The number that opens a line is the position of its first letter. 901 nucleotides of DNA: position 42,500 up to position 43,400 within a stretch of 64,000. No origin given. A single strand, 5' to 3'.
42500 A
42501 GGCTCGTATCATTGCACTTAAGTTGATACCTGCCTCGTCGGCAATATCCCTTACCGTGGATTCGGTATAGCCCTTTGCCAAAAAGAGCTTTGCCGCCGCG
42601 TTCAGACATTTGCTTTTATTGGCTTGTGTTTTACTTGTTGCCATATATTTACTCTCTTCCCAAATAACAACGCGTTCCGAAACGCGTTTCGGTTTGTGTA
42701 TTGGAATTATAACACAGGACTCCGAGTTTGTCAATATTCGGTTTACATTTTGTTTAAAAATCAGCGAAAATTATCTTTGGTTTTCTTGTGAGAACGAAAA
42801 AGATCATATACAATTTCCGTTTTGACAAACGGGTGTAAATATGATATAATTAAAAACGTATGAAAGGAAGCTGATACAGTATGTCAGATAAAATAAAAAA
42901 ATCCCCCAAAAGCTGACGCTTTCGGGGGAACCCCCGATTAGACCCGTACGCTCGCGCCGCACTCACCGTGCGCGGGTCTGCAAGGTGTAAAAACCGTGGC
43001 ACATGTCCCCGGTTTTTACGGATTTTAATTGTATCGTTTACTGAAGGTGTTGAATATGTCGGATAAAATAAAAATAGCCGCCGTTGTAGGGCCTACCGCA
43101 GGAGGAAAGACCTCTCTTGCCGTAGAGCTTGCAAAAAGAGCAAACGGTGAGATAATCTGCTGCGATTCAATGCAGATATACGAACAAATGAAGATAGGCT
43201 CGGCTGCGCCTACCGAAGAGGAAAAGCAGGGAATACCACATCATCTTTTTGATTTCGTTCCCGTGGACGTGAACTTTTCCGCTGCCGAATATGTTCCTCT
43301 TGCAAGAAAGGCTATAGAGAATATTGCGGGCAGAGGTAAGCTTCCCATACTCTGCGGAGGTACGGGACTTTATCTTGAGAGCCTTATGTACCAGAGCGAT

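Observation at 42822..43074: miaA is preceded by a duplicated copy of its own start, which now forms an 11-codon uORF, and by a GC-rich alternative-hairpin leader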

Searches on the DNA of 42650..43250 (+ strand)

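Call 4: search_rna_families(source=window, start=42650, end=43250, threshold=evalue, max_evalue=10, show_alignments=3)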
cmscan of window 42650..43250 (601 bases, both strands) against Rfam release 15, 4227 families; matches with E-value up to 10: 9.
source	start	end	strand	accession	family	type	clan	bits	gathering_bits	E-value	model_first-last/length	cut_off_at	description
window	42895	42942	-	RF02399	NsiR1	Gene; sRNA;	-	21.5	39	0.077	1-60/60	no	Nitrogen stress-induced RNA 1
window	43083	43135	+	RF00366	mir-BHRF1-2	Gene; miRNA;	-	18.7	87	1.4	1-65/65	no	mir-BHRF1-2 microRNA precursor family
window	42668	42729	-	RF01416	NrrF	Gene; antisense;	-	18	60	0.4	1-160/160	no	NrrF RNA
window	42670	42727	+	RF02283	TtnuCD6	Gene; snRNA; snoRNA; CD-box;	-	16.6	50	5.7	22-72/72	no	Tetrahymena snoRNA TtnuCD6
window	42816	42845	+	RF01103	UPD-PKc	Cis-reg;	-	16.4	40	8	1-29/29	no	Pseudoknot of upstream pseudoknot domain (UPD) of the 3'UTR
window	42711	42806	+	RF02759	LasI_thermometer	Cis-reg; thermoregulator;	-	16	76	3.5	1-110/110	no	LasI 5' UTR ROSE like thermometer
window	42890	42933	+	RF02416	TCV_H4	Cis-reg;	-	15.2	50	10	1-51/51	no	Turnip crinkle virus 3'UTR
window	42895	42976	-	RF02837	anti-hemB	Gene; sRNA;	-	14.8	49.5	0.95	1-81/81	no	Burkholderia RNA 7 (anti-hemB)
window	42875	42929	+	RF03050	RAGATH-25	Gene; sRNA;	-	12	49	4.6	1-50/50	no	RAGATH-25 RNA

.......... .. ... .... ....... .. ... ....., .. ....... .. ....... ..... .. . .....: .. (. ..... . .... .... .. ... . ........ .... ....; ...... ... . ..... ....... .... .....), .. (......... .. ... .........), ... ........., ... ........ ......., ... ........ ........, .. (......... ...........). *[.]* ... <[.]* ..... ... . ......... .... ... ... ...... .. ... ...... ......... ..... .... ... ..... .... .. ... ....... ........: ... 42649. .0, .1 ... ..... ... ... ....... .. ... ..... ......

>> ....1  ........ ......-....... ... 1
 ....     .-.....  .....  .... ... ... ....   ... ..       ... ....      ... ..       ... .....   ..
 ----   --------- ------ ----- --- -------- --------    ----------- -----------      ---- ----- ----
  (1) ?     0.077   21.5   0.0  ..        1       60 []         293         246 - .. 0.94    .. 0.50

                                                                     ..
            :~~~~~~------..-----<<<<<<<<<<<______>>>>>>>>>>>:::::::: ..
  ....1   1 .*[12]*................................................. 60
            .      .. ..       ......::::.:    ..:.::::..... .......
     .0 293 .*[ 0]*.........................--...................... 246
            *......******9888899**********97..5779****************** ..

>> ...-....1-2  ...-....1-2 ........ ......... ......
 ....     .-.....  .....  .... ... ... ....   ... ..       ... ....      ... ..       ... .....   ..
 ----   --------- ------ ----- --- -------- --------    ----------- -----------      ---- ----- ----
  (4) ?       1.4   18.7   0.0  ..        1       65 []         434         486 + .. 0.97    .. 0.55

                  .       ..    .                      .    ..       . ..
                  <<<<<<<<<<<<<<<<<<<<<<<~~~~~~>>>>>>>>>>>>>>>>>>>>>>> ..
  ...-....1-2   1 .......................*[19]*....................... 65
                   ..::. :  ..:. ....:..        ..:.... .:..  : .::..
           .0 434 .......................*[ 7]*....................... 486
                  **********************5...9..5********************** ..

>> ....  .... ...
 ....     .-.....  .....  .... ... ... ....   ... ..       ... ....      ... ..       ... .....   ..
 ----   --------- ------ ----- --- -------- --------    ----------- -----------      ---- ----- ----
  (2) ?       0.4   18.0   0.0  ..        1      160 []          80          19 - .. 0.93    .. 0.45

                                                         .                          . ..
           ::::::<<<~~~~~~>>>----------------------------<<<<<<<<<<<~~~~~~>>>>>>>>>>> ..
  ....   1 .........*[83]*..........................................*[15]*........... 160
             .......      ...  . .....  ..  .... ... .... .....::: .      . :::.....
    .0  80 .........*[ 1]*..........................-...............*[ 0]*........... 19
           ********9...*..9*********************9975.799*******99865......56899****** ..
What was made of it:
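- On Any described RNA family (Rfam 15: riboswitches, leaders, sRNAs, ribozymes): The best permissive hit is NsiR1 at 21.5 bits against 39, covering the terminator hairpin only (call 4).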

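Call 49: build_rna_model(alignment_id=A7)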
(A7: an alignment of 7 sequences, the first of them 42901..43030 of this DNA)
Model R1 built from alignment A7 (7 sequences, 131 columns); structure: RNAalifold consensus.
model positions 130; base pairs 40; branch points 3; effective number of sequences 0.81; information 0.59 bits per position. Calibrated on 0.2 Mb of random sequence (short: E-values are rough).
structure used (alignment columns):
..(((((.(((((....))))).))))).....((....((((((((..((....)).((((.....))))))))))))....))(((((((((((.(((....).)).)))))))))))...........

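Call 50: search_with_rna_model(model_id=R1, sources=[window, L004, L006, L007, L008, L009, L010, L011, L012, L013, L014, L015, L016, L017, L018, L019, L020, L021, L022, L023, L024, L025, L026, L027, L028, L029, L030, L031, L032, L033, L034, L035, L036, L037, L038, L039, L040, L041, L042, L043, L044, L045, L046, L047, L048, L049, L050, L051, L052, L053, L054, L055, L056, L057, L058, L059, L060, L061, L062, L063, L064, L065, L066, L067, L068, L069, L070, L071, L072, L073, L074, L075, L076, L077, L078, L079, L080, L081, L082, L083, L090, L091, L092, L093, L100, L101], max_evalue=10)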
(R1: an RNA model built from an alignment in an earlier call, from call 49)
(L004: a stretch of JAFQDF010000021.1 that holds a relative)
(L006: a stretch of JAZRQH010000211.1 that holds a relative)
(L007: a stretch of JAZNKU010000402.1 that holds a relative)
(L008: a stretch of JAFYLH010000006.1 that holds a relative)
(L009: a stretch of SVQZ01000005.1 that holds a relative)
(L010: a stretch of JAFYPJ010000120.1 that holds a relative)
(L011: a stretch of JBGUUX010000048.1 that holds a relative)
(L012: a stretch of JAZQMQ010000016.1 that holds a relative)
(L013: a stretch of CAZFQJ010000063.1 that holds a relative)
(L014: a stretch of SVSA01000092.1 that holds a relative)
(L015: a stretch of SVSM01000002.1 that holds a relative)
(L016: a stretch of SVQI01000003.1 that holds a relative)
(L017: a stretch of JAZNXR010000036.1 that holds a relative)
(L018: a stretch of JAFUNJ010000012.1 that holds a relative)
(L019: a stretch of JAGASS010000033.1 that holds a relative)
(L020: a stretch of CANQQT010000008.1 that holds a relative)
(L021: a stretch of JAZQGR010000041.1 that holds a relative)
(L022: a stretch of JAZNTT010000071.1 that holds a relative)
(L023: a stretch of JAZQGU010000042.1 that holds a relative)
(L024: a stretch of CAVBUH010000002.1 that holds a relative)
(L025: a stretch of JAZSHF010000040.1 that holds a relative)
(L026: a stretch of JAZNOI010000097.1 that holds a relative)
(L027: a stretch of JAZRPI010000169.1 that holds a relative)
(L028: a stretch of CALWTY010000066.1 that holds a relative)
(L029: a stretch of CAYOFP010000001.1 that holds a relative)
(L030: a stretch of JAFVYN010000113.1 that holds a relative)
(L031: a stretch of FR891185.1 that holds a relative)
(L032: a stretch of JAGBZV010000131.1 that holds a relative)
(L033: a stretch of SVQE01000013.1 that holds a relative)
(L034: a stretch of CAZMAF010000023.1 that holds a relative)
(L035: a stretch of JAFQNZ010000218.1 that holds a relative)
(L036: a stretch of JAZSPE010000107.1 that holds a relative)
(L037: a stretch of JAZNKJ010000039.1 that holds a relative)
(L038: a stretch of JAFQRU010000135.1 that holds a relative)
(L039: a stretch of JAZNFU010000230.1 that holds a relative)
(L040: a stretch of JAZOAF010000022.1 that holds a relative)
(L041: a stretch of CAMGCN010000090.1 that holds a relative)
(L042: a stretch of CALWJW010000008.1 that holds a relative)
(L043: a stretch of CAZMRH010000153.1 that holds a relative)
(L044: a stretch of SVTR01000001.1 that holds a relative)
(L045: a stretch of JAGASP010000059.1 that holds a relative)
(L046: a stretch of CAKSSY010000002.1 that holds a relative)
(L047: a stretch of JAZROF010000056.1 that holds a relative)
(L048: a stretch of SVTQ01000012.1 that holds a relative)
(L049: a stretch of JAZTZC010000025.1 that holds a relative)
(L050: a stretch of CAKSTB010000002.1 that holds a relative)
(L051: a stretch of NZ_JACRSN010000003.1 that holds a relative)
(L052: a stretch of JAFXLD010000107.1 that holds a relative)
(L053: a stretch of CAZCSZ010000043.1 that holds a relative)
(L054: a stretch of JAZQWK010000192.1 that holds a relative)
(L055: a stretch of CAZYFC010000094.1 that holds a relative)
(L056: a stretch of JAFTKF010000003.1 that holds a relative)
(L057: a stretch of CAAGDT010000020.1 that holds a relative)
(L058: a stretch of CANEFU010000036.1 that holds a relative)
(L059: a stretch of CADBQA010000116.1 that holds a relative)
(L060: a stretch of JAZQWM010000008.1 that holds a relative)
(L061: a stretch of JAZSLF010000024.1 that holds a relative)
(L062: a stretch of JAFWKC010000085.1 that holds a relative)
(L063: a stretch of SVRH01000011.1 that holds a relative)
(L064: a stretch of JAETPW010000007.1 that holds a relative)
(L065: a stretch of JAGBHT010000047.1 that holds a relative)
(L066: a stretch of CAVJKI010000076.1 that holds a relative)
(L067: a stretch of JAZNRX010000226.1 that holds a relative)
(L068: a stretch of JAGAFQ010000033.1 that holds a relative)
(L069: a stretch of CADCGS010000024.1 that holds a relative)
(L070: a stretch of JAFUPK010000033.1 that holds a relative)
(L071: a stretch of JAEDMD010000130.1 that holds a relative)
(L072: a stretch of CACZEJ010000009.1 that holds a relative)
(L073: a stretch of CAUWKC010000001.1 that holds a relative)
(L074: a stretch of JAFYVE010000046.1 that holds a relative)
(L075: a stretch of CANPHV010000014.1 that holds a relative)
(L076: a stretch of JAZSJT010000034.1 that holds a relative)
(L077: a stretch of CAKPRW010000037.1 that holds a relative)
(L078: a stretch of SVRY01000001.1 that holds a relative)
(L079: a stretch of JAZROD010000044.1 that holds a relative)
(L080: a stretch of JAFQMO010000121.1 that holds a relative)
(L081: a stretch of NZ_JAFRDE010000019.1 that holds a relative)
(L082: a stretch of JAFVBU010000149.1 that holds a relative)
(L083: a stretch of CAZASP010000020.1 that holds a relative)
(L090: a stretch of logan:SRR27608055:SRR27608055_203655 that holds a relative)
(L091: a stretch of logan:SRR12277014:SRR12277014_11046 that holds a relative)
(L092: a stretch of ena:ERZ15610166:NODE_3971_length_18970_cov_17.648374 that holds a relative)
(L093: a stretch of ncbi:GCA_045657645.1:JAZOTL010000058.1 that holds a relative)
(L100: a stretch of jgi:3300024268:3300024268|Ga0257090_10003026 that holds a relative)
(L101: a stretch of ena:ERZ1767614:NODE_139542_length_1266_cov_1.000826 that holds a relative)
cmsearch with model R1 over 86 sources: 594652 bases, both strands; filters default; matches with E-value up to 10: 12.
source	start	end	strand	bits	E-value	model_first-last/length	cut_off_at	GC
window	42901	43030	+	160.6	1.8e-37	1-130/130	no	0.57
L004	2846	2975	+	154.9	4.5e-36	1-130/130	no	0.59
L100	9869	9997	+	154.5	5.6e-36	1-130/130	no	0.59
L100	10235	10363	+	154.5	5.6e-36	1-130/130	no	0.59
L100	10052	10180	+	153.4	1.1e-35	1-130/130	no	0.57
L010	2770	2899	+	152.3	2.1e-35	1-130/130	no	0.58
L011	2089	2218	+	145.2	1.2e-33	1-130/130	no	0.59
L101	145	274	+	142.1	6.8e-33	1-130/130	no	0.56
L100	10418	10544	+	42.1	5.5e-08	1-130/130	no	0.43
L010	2845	2972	-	31.7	2.1e-05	1-130/130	no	0.37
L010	2943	3001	+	18.9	0.032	1-130/130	no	0.34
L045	150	256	-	16.3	0.14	1-130/130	no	0.49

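Call 60: search_with_rna_model(model_id=R1, sources=[L102, L103, L104, L105, L106], max_evalue=10)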
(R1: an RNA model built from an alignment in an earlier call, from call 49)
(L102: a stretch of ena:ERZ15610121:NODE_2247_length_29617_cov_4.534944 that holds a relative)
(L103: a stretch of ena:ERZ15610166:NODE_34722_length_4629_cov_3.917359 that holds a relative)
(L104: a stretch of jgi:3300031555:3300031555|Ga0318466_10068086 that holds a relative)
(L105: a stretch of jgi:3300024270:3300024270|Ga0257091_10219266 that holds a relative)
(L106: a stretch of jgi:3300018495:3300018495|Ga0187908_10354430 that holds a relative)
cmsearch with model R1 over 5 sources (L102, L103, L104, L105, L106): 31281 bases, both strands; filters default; matches with E-value up to 10: 2.
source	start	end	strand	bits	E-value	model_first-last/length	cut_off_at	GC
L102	7011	7161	+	21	0.0005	1-130/130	no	0.42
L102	7922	7977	+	19.4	0.0013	1-130/130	no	0.43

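Call 72: search_dna_similar(query=window:42895-43050:+, collection=plasmids, mode=distant, max_evalue=0.01)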
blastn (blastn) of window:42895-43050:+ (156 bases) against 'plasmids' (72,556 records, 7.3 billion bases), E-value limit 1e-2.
No match.

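Call 73: search_dna_similar(query=window:42895-43050:+, collection=phages, mode=distant, max_evalue=0.01)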
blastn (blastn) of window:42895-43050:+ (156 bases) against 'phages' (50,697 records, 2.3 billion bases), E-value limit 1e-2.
No match.
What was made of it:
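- Tried and rejected: No match (calls 72, 73).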

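Call 75: search_with_rna_model(model_id=R1, sources=[L107, L108, L109], max_evalue=10)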
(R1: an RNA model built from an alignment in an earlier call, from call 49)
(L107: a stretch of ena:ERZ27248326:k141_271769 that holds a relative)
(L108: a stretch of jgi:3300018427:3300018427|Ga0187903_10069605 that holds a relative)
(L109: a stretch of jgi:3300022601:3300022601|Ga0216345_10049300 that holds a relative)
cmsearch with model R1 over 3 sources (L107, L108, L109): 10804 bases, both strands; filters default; matches with E-value up to 10: 0.
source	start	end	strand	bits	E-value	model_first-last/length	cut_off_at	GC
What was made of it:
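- Tried and rejected: Covariance model R1 was searched over the window and 93 loci and found no diverged copies (calls 50, 60, 75).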
